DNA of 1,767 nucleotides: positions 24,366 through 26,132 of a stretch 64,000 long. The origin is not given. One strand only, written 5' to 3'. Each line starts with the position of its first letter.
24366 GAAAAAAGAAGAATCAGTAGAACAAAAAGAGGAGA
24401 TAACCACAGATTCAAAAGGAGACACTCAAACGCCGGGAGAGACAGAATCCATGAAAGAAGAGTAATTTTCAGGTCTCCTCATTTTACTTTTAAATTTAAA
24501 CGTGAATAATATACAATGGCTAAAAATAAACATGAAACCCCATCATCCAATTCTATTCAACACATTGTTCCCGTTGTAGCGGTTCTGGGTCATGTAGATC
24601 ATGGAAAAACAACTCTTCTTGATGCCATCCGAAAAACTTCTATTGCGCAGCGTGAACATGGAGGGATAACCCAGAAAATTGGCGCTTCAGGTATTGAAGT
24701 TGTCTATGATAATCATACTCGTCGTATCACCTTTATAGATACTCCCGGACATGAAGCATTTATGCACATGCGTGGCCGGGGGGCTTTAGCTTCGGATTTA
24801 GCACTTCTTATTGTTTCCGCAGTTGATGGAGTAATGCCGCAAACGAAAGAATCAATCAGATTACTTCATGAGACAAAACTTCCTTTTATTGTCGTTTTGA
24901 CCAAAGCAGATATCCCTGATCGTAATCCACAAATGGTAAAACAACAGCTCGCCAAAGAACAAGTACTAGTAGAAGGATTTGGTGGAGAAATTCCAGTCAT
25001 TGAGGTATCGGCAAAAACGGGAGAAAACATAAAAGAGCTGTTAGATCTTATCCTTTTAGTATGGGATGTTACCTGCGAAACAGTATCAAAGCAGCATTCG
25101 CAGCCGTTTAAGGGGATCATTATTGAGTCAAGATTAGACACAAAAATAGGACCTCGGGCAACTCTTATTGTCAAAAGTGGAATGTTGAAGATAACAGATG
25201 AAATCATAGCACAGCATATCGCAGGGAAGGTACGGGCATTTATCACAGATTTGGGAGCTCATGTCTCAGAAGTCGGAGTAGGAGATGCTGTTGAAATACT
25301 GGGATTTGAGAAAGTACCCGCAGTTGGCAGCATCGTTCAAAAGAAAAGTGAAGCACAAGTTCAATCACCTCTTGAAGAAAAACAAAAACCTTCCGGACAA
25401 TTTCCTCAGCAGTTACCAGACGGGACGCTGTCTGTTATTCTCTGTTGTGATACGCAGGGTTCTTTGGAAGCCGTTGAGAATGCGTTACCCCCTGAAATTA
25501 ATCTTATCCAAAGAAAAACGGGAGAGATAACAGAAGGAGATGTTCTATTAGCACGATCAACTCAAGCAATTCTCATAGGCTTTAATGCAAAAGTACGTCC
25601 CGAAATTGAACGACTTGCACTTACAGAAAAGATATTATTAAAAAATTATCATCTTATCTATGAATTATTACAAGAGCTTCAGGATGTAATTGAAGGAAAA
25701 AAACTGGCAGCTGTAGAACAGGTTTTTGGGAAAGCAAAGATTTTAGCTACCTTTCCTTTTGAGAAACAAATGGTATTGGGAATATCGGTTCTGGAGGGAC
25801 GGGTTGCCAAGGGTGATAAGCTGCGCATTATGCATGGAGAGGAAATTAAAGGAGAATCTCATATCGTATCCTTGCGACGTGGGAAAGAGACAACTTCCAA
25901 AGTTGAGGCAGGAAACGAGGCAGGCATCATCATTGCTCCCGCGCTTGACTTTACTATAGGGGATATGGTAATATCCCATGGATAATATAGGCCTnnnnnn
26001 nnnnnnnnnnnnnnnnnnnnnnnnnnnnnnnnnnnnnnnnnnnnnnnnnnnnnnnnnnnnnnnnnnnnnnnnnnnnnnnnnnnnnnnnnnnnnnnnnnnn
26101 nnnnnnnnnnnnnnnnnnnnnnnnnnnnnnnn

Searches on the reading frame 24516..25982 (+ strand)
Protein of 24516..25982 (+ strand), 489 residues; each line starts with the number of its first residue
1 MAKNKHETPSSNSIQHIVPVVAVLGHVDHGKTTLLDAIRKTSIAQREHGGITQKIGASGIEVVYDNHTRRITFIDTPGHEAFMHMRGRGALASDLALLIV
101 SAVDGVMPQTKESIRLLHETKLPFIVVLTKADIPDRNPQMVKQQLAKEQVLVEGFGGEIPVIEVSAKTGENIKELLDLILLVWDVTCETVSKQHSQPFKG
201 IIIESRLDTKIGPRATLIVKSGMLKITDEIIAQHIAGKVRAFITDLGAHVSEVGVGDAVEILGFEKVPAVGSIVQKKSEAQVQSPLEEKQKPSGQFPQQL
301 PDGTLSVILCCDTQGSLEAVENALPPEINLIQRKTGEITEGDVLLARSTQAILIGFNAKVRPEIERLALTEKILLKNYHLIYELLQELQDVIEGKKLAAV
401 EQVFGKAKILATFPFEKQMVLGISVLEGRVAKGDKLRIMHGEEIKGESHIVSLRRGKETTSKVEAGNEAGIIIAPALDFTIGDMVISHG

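Call 44: find_homologous_proteins(query=window:24516-25982:+, max_evalue=1e-10)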
Query window:24516-25982:+ (489 aa): 8000 proteins with E <= 1e-10 among 8000 candidates; the best 120 are listed.
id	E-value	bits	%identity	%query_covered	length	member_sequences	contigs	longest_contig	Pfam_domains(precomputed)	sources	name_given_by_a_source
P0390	0.0e+0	1053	100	100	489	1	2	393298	PF01926.30,PF11987.14,PF02421.25,PF00009.34,PF03029.24,PF03144.32,PF00071.29,PF22042.3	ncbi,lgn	-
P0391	1.6e-185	635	61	100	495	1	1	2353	PF01926.30,PF11987.14,PF00009.34,PF03144.32,PF00071.29,PF22042.3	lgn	-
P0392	1.9e-185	635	63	96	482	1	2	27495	PF01926.30,PF11987.14,PF08477.20,PF00350.30,PF02421.25,PF00009.34,PF03144.32,PF00071.29,PF22042.3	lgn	-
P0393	2.6e-185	635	63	97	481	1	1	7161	PF01926.30,PF11987.14,PF00009.34,PF03144.32,PF00071.29,PF22042.3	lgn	-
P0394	1.4e-184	632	59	100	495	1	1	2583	PF01926.30,PF11987.14,PF00350.30,PF02421.25,PF00009.34,PF03144.32,PF00071.29,PF22042.3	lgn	-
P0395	3.1e-183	628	59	100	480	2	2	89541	PF01926.30,PF11987.14,PF00009.34,PF00071.29,PF22042.3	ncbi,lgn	-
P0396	1.5e-182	626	60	99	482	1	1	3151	PF01926.30,PF11987.14,PF08477.20,PF00350.30,PF02421.25,PF00009.34,PF03144.32,PF00071.29,PF22042.3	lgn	-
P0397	1.1e-180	620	60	100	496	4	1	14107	PF01926.30,PF11987.14,PF02421.25,PF00009.34,PF03144.32,PF00071.29,PF22042.3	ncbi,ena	-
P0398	1.3e-180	619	60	100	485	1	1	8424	PF01926.30,PF11987.14,PF00009.34,PF00071.29,PF22042.3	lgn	-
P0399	2.5e-180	618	61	97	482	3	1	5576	PF01926.30,PF11987.14,PF00009.34,PF03144.32,PF00071.29,PF22042.3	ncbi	-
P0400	3.4e-180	618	61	97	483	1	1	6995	PF01926.30,PF11987.14,PF02421.25,PF00009.34,PF00071.29,PF22042.3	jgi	jgi:translation initiation factor IF-2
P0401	3.5e-180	618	59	100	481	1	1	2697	PF01926.30,PF11987.14,PF02421.25,PF00009.34,PF03144.32,PF00071.29,PF22042.3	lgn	-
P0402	4.3e-180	618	59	100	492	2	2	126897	PF01926.30,PF11987.14,PF00350.30,PF00009.34,PF10662.16,PF03144.32,PF00071.29,PF22042.3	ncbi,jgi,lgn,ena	-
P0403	1.2e-179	616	60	96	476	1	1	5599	PF01926.30,PF11987.14,PF02421.25,PF00009.34,PF03144.32,PF00071.29,PF22042.3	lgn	-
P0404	1.6e-179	616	61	96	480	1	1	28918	PF01926.30,PF11987.14,PF08477.20,PF00350.30,PF00009.34,PF03144.32,PF00071.29,PF22042.3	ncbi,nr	ncbi:MAG TPA: translation initiation factor IF-2 [Candidatus Saccharimonadales bacterium]|nr:transla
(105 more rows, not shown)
